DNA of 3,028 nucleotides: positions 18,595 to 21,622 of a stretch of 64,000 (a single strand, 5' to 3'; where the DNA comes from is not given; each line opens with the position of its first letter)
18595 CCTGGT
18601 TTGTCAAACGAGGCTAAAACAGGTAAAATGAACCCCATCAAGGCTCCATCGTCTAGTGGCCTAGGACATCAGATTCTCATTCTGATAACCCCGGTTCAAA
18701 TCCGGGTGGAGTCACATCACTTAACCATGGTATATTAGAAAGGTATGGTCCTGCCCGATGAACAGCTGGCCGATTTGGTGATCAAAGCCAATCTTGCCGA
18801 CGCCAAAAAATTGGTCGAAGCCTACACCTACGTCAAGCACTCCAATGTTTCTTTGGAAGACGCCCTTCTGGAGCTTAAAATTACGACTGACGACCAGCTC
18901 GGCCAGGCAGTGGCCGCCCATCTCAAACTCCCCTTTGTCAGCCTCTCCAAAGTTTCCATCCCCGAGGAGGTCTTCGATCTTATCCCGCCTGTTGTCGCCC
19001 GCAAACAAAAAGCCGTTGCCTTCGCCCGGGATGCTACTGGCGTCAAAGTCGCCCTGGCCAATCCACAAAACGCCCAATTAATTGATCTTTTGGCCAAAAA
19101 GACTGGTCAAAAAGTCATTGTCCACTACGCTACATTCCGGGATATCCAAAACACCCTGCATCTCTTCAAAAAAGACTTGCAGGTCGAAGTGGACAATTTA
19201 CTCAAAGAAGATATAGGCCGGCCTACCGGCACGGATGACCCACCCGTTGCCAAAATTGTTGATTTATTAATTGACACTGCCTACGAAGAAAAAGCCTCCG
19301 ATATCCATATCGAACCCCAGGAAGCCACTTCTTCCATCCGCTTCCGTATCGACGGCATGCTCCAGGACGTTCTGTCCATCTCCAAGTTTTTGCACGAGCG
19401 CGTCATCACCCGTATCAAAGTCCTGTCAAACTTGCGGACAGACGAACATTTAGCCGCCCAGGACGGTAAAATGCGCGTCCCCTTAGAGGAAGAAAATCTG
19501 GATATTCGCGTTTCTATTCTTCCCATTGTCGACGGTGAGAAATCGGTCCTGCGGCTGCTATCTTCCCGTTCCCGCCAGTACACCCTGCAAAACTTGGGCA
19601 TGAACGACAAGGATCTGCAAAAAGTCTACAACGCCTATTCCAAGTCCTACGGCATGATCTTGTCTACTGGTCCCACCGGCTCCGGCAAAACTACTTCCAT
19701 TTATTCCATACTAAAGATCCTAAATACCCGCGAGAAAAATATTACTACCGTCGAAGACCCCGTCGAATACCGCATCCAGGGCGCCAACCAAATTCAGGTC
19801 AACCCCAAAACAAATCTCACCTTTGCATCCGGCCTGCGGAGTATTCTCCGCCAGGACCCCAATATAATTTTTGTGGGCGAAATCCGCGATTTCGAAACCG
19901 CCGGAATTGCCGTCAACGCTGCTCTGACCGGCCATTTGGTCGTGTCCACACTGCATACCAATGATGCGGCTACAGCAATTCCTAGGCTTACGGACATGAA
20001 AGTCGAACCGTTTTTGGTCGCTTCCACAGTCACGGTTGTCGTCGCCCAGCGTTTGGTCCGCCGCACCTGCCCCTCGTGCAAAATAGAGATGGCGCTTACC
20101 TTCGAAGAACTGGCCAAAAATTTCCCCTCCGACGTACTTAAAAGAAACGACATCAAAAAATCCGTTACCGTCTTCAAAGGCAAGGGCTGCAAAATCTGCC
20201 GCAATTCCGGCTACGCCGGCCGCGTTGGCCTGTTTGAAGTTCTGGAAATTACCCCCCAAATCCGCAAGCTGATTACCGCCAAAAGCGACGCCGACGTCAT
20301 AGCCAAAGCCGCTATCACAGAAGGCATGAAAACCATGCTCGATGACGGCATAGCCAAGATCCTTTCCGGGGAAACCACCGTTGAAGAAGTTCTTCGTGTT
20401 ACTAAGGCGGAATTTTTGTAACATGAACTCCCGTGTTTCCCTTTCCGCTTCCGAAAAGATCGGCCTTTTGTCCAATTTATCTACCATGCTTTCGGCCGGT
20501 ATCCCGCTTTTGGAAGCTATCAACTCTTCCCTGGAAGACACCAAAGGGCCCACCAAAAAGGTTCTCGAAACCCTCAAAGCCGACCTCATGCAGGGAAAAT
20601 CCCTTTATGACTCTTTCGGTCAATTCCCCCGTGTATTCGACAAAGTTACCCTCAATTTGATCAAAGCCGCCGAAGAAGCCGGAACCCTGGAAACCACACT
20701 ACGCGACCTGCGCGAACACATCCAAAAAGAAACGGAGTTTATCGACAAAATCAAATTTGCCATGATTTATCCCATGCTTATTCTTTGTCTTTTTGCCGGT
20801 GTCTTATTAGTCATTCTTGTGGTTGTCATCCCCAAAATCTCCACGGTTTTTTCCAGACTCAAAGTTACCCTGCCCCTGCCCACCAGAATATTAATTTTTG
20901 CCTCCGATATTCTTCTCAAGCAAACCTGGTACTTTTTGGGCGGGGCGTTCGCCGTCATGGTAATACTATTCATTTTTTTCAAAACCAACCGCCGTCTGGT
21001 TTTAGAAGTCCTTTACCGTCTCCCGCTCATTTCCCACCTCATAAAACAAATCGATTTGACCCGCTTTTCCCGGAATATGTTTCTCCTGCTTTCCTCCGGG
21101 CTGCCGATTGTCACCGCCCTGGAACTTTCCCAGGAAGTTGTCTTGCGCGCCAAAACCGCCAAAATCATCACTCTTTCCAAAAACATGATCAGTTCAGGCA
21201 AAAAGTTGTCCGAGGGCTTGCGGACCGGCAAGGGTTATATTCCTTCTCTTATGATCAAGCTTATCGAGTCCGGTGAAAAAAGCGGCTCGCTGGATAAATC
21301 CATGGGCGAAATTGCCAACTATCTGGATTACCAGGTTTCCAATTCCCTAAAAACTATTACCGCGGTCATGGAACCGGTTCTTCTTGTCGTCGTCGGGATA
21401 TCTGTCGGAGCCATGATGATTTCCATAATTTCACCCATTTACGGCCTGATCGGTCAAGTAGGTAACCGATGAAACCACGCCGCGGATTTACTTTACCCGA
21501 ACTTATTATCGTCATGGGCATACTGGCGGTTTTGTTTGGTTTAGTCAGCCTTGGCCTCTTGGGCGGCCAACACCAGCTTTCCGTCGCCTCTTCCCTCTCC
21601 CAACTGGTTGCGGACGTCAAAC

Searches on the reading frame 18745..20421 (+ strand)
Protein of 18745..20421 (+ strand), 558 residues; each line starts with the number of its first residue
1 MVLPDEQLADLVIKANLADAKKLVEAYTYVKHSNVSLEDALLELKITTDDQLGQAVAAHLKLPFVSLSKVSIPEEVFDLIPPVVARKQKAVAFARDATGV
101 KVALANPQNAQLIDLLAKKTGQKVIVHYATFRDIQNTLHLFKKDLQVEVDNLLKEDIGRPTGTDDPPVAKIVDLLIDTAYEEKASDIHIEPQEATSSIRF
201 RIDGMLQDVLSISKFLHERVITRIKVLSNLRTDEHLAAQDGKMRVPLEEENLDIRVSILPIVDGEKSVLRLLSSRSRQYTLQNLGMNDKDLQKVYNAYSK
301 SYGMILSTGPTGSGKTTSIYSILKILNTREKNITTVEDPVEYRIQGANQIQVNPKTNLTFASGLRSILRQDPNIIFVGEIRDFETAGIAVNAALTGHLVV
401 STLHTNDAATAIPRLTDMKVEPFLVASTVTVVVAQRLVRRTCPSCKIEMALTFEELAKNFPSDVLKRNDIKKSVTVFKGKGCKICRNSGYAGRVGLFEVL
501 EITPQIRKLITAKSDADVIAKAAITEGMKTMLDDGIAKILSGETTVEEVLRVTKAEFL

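Call 75: search_protein_families(library=pfam, proteins=[window:18745-20421:+], max_evalue=0.001)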
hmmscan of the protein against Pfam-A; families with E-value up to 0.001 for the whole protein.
window:18745-20421:+ (558 aa): 2 families
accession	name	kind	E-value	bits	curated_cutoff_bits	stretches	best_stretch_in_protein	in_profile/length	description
PF00437.27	T2SSE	-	2.3e-125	418.5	24.9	1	163-551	3-370/370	Type II/IV secretion system protein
PF05157.20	MshEN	-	6.5e-16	58.5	23.1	1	60-141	1-83/90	MshEN domain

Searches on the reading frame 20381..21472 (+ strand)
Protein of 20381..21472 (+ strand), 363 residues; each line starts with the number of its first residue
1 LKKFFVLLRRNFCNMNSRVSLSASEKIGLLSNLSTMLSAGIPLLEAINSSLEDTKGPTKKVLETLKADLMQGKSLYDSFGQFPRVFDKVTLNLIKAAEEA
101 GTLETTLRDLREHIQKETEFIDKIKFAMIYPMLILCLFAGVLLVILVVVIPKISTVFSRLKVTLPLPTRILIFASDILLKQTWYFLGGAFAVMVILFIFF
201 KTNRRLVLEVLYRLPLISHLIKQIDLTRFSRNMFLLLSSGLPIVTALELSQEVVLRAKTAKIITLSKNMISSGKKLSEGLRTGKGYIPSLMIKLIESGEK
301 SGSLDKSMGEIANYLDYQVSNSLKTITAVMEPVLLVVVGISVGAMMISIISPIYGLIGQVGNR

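Call 75: search_protein_families(library=pfam, proteins=[window:20381-21472:+], max_evalue=0.001)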
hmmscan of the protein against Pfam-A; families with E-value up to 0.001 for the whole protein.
window:20381-21472:+ (363 aa): 1 family
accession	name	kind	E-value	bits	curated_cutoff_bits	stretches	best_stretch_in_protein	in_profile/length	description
PF00482.28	T2SSF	-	1.6e-48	164.3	25.2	2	30-151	2-125/125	Type II secretion system (T2SS), protein F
